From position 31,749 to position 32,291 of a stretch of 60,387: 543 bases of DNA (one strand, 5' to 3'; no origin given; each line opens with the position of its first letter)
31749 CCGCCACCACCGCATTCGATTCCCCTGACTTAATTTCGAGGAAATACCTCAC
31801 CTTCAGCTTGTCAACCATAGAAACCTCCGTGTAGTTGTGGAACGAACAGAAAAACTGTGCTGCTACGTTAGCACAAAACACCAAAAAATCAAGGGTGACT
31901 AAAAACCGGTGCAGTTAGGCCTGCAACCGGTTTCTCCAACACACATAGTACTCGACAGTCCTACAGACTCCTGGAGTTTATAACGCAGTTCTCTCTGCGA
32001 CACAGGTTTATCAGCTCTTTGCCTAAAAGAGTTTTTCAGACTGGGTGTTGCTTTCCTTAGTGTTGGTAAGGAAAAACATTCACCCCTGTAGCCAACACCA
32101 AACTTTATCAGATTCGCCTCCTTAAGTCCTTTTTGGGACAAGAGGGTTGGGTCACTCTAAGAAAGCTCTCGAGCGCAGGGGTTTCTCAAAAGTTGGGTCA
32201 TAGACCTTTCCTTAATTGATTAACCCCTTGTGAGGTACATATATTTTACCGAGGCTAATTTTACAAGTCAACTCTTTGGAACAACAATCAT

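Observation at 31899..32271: Orphan ~340-nt promoter-to-terminator unit with riboswitch-like alternative pairings and no convincing ORF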

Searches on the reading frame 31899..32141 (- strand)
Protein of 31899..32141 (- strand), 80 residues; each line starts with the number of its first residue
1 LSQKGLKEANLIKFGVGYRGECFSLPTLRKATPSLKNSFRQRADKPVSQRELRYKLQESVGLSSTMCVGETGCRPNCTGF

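Call 7: search_protein_families(library=pfam, proteins=[window:31899-32141:-], max_evalue=0.1)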
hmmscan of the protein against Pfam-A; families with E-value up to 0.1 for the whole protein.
window:31899-32141:- (80 aa): 0 families

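Call 8: search_protein_families(library=ncbifam, proteins=[window:31899-32141:-], max_evalue=0.1)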
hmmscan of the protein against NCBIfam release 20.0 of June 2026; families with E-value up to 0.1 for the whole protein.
window:31899-32141:- (80 aa): 0 families

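Call 19: find_related_loci(query=window:31902-32141:-, collection=metagenome_contigs, flank=6000)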
Query window:31902-32141:- (80 aa) in metagenome_contigs; peptide patterns used: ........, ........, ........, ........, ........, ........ (x = any residue, [..] = any of these).
369 stretches matched a pattern, but none encodes a relative of the query by tblastn (E <= 1e-3).

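Call 20: find_related_loci(query=window:31902-32141:-, collection=viral_contigs, flank=6000)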
Query window:31902-32141:- (80 aa) in viral_contigs; peptide patterns used: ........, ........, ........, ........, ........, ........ (x = any residue, [..] = any of these).
3 stretches matched a pattern, but none encodes a relative of the query by tblastn (E <= 1e-3).

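Call 27: search_protein_representatives(protein=window:31902-32141:-)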
Query: 80 residues. Proteins with E-value up to 0.001 (for the whole library): 0; up to 1e-10: 0; up to 1e-30: 0. The best 0 are listed.

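Call 35: find_encoding_contigs(protein=window:31899-32141:-, flank=3000, max_places=10)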
Protein window:31899-32141:- (80 aa): no gene with exactly this product is on record in the collection.

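Call 36: list_cluster_members(proteins=[P0001, window:32271-33062:-, window:31902-32141:-])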
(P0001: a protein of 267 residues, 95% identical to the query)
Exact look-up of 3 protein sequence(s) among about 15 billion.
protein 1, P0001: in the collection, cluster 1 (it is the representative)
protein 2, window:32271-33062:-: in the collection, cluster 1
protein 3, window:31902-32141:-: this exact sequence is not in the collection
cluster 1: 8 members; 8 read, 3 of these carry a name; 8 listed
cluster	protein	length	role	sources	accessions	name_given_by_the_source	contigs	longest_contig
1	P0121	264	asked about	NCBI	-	-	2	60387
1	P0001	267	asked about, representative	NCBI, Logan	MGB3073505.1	MAG: C39 family peptidase [Candidatus Moraniibacteriota bacterium]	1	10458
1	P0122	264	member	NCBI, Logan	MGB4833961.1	MAG: C39 family peptidase [Candidatus Moraniibacteriota bacterium]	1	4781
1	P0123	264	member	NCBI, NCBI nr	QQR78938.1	MAG: C39 family peptidase [Candidatus Moraniibacteriota bacterium] | MAG: C39 family peptidase [Candidatus Moranbacteria bacterium]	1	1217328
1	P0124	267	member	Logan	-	-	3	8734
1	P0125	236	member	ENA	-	-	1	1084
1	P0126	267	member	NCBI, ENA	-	-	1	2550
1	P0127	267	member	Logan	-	-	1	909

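Call 47: predict_structure(protein=window:31902-32141:-)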
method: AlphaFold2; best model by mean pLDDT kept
length: 80 residues; sequences in the alignment: 1
mean_pLDDT: 62.3   pTM: 0.44
mean pLDDT of the five models: 62.3, 50.6, 49.9, 40.8, 32.3
residues with pLDDT >= 90: 0; 70-90: 24; 50-70: 43; < 50: 13
segments of 3 or more residues with pLDDT < 50: 1-6, 8-10
pLDDT, mean of each block of 10 residues (from residue 1): 44 68 73 64 58 73 63 56
secondary structure, 60 per line:
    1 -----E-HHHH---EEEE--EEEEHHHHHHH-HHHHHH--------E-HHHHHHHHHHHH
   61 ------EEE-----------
elements in order: H8-11 E15-18 E21-24 H25-31 H33-38 H49-60 E67-69

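Call 48: search_protein_families(library=pfam, proteins=[window:31902-32141:-], max_evalue=10)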
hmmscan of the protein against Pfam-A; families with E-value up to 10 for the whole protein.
window:31902-32141:- (80 aa): 1 family
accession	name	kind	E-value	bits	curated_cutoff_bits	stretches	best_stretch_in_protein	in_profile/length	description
PF12610.13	SOCS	-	0.12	13.2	23.7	1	44-62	29-47/57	Suppressor of cytokine signalling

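Call 49: search_protein_families(library=phrogs, proteins=[window:31902-32141:-], max_evalue=1)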
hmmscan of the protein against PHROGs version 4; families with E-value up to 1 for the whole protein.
window:31902-32141:- (80 aa): 0 families

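Call 50: search_solved_structures(query=window:31902-32141:-, max_evalue=10, show_alignments=3)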
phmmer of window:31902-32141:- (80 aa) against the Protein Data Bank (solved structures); distinct sequences matched with E-value up to 10: 1.
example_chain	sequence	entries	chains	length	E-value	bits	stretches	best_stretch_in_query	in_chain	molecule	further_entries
3lhl_A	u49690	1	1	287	0.41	14.1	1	6-39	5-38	Putative agmatinase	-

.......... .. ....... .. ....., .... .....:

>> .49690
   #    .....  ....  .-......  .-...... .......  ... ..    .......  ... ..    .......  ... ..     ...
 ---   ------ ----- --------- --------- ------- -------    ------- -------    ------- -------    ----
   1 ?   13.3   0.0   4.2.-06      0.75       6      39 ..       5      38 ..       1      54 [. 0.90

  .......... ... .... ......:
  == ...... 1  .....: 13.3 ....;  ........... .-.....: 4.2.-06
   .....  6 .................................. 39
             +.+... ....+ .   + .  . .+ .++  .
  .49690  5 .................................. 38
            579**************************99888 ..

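Call 52: fold_search(model_id=the predicted structure, library=pdb)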
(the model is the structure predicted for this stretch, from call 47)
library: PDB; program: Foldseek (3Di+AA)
matches with E <= 10: 26; with E <= 0.001: 0
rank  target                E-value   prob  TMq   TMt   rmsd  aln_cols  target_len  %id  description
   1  9gsx_Y                2.5e+00  0.02  0.26  0.06   6.0        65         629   12  Campylobacter hook-filament junction-cap complex (released 2025-04-09)
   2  1a0g_B                2.9e+00  0.02  0.19  0.09   7.9        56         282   16  L201A MUTANT OF D-AMINO ACID AMINOTRANSFERASE COMPLEXED WITH PYRIDOXAMINE-5'-PHOSPHATE (released 1998-06-03)
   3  5y36_A                3.1e+00  0.09  0.47  0.04   8.8        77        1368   12  Cryo-EM structure of SpCas9-sgRNA-DNA ternary complex (released 2017-12-06)
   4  1rqu_A                3.6e+00  0.01  0.20  0.15   9.3        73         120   18  NMR structure of L7 dimer from E.coli (released 2004-03-02)
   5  2cru_MODEL_1_A        4.8e+00  0.02  0.25  0.19  13.0        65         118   15  Solution structure of programmed cell death 5 (released 2005-11-20)
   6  3wwj_B                5.1e+00  0.02  0.19  0.08   8.2        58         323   21  Crystal structure of an engineered sitagliptin-producing transaminase, ATA-117-Rd11 (released 2015-08-12)
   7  5daa_A                5.1e+00  0.01  0.19  0.08  15.0        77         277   17  E177K MUTANT OF D-AMINO ACID AMINOTRANSFERASE COMPLEXED WITH PYRIDOXAMINE-5'-PHOSPHATE (released 1998-12-14)
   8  5fw1_B                5.5e+00  0.06  0.41  0.04   7.9        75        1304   11  Crystal structure of SpyCas9 variant VQR bound to sgRNA and TGAG PAM target DNA (released 2016-04-20)
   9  9d4u_I                5.5e+00  0.03  0.32  0.15   6.6        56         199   12  Core particle assembly intermediate Capless 13S purified from Saccharomyces cerevisiae (released 2025-08-20)
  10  1dd3_A                5.9e+00  0.02  0.25  0.18   9.6        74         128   11  CRYSTAL STRUCTURE OF RIBOSOMAL PROTEIN L12 FROM THERMOTOGA MARITIMA (released 2000-11-13)
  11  8yeq                  5.9e+00  0.02  0.22  0.24   9.0        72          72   12  Crystal structure of L7/L12 Ribosomal Protein from Mycobacterium tuberculosis (released 2024-09-04)
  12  3dc4                  5.9e+00  0.01  0.20  0.09   9.6        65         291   23  Crystal structure of the Drosophila kinesin family member NOD in complex with ADP (released 2009-02-10)
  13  7raa_A                5.9e+00  0.01  0.19  0.15   9.3        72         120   11  Designed StabIL-2 seq15 (released 2022-03-16)
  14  1g2w_A                6.8e+00  0.01  0.23  0.09  13.5        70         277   17  E177S MUTANT OF THE PYRIDOXAL-5'-PHOSPHATE ENZYME D-AMINO ACID AMINOTRANSFERASE (released 2000-11-15)
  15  3pxn                  6.8e+00  0.01  0.20  0.09   9.6        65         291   23  Crystal structure of the Drosophila kinesin family member Kin10/NOD in complex with divalent manganese and ADP (released 2011-12-21)
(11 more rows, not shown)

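Call 70: search_protein_families(library=padloc, proteins=[window:31902-32141:-], max_evalue=1)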
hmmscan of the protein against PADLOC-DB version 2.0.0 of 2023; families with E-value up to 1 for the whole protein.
window:31902-32141:- (80 aa): 0 families
